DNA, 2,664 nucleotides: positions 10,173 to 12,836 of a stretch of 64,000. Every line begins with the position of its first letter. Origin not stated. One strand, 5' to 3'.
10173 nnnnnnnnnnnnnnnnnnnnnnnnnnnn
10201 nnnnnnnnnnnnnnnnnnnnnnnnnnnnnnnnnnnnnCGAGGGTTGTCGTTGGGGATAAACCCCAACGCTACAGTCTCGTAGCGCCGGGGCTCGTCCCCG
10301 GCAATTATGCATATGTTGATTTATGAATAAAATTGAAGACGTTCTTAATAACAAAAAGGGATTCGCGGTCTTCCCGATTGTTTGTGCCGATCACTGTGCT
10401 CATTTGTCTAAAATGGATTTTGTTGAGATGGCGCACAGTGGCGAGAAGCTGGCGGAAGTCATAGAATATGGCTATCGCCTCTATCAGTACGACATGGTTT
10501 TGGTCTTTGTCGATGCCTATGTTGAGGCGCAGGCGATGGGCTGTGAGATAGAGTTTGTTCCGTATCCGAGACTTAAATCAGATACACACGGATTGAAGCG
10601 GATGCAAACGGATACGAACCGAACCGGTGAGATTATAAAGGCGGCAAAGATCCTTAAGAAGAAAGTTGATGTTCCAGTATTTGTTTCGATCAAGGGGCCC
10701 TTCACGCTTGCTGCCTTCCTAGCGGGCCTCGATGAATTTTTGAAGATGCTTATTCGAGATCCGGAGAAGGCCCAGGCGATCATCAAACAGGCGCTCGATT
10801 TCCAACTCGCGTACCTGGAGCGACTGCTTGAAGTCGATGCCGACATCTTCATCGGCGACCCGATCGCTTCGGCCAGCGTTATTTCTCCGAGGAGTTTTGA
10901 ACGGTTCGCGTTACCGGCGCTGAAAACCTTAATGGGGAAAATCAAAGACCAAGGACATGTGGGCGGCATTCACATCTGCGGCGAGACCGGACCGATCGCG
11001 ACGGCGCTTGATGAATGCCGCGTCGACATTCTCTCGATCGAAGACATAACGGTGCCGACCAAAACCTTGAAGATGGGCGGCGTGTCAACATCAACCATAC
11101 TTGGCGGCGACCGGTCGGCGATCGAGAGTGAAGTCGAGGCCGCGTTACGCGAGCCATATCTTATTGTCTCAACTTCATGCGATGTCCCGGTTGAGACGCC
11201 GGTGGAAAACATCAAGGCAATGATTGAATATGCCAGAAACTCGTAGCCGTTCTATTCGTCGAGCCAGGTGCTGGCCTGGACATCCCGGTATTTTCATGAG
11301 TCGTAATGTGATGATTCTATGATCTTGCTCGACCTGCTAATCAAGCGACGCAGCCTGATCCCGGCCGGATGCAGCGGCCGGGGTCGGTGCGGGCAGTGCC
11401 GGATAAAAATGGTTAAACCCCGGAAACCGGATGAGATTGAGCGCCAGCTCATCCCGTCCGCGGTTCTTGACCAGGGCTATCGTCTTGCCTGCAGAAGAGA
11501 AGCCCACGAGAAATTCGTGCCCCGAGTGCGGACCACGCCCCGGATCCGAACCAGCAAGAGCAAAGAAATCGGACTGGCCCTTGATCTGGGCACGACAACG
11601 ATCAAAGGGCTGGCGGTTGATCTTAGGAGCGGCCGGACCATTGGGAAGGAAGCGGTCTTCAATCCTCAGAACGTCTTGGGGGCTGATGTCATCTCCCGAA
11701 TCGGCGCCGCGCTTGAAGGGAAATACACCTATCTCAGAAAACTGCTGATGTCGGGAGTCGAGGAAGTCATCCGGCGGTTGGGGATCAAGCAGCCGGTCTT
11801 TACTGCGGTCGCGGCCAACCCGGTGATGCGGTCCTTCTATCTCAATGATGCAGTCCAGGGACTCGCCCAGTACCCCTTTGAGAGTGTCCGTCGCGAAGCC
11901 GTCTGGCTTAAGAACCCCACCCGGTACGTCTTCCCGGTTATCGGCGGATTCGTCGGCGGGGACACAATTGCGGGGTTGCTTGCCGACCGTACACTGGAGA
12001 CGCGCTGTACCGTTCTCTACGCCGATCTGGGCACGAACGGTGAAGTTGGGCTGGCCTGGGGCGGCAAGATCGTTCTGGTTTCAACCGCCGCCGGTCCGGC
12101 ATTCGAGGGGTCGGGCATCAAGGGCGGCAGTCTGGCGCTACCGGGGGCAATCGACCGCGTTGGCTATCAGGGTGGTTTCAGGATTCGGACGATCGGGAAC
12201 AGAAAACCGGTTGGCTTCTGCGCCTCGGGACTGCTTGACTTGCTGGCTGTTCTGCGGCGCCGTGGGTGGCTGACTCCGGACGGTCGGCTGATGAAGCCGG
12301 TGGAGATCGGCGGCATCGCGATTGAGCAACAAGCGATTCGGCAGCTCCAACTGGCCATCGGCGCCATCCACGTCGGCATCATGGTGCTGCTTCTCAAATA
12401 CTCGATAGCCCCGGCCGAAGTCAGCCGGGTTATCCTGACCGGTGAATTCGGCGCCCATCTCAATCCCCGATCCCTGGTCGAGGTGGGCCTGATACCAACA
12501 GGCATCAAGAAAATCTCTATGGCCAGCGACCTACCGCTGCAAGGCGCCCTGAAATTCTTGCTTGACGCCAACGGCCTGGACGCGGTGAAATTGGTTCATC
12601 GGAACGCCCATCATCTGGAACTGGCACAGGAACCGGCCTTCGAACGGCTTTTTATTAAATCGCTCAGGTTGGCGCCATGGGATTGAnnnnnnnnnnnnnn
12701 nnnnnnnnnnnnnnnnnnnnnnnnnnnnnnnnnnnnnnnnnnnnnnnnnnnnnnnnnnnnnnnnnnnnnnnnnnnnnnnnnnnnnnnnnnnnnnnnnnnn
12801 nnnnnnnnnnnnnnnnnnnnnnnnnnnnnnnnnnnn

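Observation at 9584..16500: Corrinoid methyltransferase module with a HgdAB/BcrBC-like iron-sulfur pair inserted next to a RACo-type ASKHA activase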

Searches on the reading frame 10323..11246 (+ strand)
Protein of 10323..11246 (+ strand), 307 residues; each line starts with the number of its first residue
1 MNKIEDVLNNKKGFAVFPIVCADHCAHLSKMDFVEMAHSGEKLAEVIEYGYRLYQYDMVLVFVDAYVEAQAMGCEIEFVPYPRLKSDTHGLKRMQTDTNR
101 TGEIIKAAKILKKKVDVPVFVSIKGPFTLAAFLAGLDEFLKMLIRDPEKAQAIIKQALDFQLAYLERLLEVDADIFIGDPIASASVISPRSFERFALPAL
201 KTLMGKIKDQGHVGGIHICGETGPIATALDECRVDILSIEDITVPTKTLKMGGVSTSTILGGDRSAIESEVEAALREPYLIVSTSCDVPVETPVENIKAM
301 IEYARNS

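Call 3: search_protein_families(library=pfam, proteins=[window:10323-11246:+], max_evalue=0.01)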
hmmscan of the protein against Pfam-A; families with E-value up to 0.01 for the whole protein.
window:10323-11246:+ (307 aa): 1 family
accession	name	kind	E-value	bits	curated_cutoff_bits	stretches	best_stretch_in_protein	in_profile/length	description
PF01208.23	URO-D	-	3.1e-54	184.7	23.9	1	23-306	32-345/346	Uroporphyrinogen decarboxylase (URO-D)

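Call 6: search_protein_families(library=ncbifam, proteins=[window:10323-11246:+], max_evalue=0.001)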
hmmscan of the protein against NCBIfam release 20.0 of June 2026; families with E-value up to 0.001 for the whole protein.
window:10323-11246:+ (307 aa): 5 families
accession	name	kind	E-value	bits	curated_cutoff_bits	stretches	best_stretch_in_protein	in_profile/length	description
NF004889.0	PRK06252.1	subfamily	2.1e-48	165.1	244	1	5-306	11-335/340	methylcobalamin:coenzyme M methyltransferase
TIGR01463.1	mtaA_cmuA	subfamily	3.4e-43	148.2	235.4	1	37-304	45-335/340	MtaA/CmuA family methyltransferase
NF040654.1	MtaA_Meth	equivalog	4.8e-41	140.8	400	1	36-306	43-333/337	methylcobamide:CoM methyltransferase MtaA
NF041608.1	methylcob_mtaseMtbA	equivalog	9.2e-32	110.4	600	1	12-306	17-336/339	methylcobamide:CoM methyltransferase MtbA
TIGR01464.1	hemE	equivalog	1.3e-17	63.8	302.95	1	30-305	36-337/338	uroporphyrinogen decarboxylase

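Call 40: search_solved_structures(query=window:10323-11246:+, max_evalue=0.001, show_alignments=1)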
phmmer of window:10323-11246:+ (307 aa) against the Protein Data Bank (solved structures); distinct sequences matched with E-value up to 0.001: 11.
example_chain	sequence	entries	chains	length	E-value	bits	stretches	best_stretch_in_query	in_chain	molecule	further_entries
4ay7_A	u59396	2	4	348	2.1e-22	83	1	67-302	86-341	METHYLCOBALAMIN: COENZYME M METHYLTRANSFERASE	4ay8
2eja_A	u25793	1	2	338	7.2e-07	32.1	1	32-243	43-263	Uroporphyrinogen decarboxylase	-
1r3w_A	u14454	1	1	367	0.00025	23.8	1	31-215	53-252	Uroporphyrinogen Decarboxylase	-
1jpk_A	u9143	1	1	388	0.00057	22.6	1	31-215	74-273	UROPORPHYRINOGEN DECARBOXYLASE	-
3gw0_A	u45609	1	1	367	0.00057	22.6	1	31-215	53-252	Uroporphyrinogen decarboxylase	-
3gvv_A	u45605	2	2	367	0.00059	22.5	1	31-215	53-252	Uroporphyrinogen decarboxylase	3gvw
3gw3_A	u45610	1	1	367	0.00059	22.5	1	31-215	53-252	Uroporphyrinogen decarboxylase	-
6w2o_A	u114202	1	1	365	0.0006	22.5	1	32-204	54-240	Uroporphyrinogen decarboxylase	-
1r3q_A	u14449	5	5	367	0.00061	22.5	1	31-215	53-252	Uroporphyrinogen Decarboxylase | PROTEIN (UROPORPHYRINOGEN DECARBOXYLASE)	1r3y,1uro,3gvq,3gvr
2q6z_A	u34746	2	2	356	0.00063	22.4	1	31-215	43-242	Uroporphyrinogen decarboxylase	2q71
1jph_A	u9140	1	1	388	0.00078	22.1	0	31-213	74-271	UROPORPHYRINOGEN DECARBOXYLASE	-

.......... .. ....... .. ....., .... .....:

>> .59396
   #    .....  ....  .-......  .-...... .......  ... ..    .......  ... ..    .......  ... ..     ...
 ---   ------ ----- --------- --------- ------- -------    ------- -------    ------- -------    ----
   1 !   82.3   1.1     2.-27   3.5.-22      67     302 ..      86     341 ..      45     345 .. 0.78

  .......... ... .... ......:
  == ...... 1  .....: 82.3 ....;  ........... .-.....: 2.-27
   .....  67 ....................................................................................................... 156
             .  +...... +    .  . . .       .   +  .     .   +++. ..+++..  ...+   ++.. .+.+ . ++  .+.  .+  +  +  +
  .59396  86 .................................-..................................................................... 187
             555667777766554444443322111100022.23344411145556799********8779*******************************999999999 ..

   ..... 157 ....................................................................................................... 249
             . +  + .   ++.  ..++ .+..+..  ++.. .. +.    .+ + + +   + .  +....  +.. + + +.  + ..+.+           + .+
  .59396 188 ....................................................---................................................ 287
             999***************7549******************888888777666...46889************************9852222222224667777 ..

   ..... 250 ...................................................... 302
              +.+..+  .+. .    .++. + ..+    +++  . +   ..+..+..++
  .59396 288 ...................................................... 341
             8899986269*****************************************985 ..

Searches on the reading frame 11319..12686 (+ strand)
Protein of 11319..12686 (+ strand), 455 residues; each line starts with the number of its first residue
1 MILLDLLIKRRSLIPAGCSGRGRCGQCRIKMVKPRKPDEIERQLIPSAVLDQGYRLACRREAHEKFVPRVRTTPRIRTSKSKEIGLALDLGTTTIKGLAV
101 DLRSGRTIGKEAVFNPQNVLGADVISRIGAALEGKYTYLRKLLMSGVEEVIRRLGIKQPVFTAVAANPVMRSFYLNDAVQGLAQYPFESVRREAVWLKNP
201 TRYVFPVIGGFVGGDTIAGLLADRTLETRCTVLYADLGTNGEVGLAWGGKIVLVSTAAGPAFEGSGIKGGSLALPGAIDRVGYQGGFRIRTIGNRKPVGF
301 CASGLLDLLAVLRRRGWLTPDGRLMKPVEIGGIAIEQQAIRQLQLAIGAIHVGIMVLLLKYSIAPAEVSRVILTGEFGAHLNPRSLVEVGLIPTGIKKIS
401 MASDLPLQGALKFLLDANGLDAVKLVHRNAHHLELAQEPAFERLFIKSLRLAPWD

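Call 3: search_protein_families(library=pfam, proteins=[window:11319-12686:+], max_evalue=0.01)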
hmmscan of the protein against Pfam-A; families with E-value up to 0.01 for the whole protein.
window:11319-12686:+ (455 aa): 3 families
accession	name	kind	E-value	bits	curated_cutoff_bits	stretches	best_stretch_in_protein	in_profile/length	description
PF14574.11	RACo_C_ter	-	3.4e-48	164.4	27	1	232-451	3-249/261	C-terminal domain of RACo the ASKHA domain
PF17651.6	Raco_middle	-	2.8e-25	89.3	26.8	1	85-222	2-157/163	RACo middle region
PF00111.32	Fer2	-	4.5e-05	23.7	21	1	3-59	19-73/77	2Fe-2S iron-sulfur cluster binding domain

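Call 6: search_protein_families(library=ncbifam, proteins=[window:11319-12686:+], max_evalue=0.001)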
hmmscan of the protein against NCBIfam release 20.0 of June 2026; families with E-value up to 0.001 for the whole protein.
window:11319-12686:+ (455 aa): 3 families
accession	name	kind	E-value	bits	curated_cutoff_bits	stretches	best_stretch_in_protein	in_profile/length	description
NF040756.1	corr_regen_AcsV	exception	1.2e-52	179.2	800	3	80-344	206-491/632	corrinoid activation/regeneration protein AcsV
TIGR04270.1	Rama_corrin_act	subfamily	2.2e-30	105.5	500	2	85-286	2-223/534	methylamine methyltransferase corrinoid protein reductive activase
TIGR01941.1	nqrF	equivalog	1.2e-05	24.5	295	1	3-107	52-156/405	NADH:ubiquinone reductase (Na(+)-transporting) subunit F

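Call 41: search_solved_structures(query=window:11319-12686:+, max_evalue=0.001, show_alignments=1)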
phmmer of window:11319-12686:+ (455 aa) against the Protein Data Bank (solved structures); distinct sequences matched with E-value up to 0.001: 3.
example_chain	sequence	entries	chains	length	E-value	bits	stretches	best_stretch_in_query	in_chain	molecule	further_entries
3zyy_X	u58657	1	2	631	9.7e-51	176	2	80-328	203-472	IRON-SULFUR CLUSTER BINDING PROTEIN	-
4c1n_I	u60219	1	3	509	3.6e-47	164.2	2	80-328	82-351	IRON-SULFUR CLUSTER BINDING PROTEIN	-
4c1n_K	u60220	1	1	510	3.6e-47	164.2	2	80-328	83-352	IRON-SULFUR CLUSTER BINDING PROTEIN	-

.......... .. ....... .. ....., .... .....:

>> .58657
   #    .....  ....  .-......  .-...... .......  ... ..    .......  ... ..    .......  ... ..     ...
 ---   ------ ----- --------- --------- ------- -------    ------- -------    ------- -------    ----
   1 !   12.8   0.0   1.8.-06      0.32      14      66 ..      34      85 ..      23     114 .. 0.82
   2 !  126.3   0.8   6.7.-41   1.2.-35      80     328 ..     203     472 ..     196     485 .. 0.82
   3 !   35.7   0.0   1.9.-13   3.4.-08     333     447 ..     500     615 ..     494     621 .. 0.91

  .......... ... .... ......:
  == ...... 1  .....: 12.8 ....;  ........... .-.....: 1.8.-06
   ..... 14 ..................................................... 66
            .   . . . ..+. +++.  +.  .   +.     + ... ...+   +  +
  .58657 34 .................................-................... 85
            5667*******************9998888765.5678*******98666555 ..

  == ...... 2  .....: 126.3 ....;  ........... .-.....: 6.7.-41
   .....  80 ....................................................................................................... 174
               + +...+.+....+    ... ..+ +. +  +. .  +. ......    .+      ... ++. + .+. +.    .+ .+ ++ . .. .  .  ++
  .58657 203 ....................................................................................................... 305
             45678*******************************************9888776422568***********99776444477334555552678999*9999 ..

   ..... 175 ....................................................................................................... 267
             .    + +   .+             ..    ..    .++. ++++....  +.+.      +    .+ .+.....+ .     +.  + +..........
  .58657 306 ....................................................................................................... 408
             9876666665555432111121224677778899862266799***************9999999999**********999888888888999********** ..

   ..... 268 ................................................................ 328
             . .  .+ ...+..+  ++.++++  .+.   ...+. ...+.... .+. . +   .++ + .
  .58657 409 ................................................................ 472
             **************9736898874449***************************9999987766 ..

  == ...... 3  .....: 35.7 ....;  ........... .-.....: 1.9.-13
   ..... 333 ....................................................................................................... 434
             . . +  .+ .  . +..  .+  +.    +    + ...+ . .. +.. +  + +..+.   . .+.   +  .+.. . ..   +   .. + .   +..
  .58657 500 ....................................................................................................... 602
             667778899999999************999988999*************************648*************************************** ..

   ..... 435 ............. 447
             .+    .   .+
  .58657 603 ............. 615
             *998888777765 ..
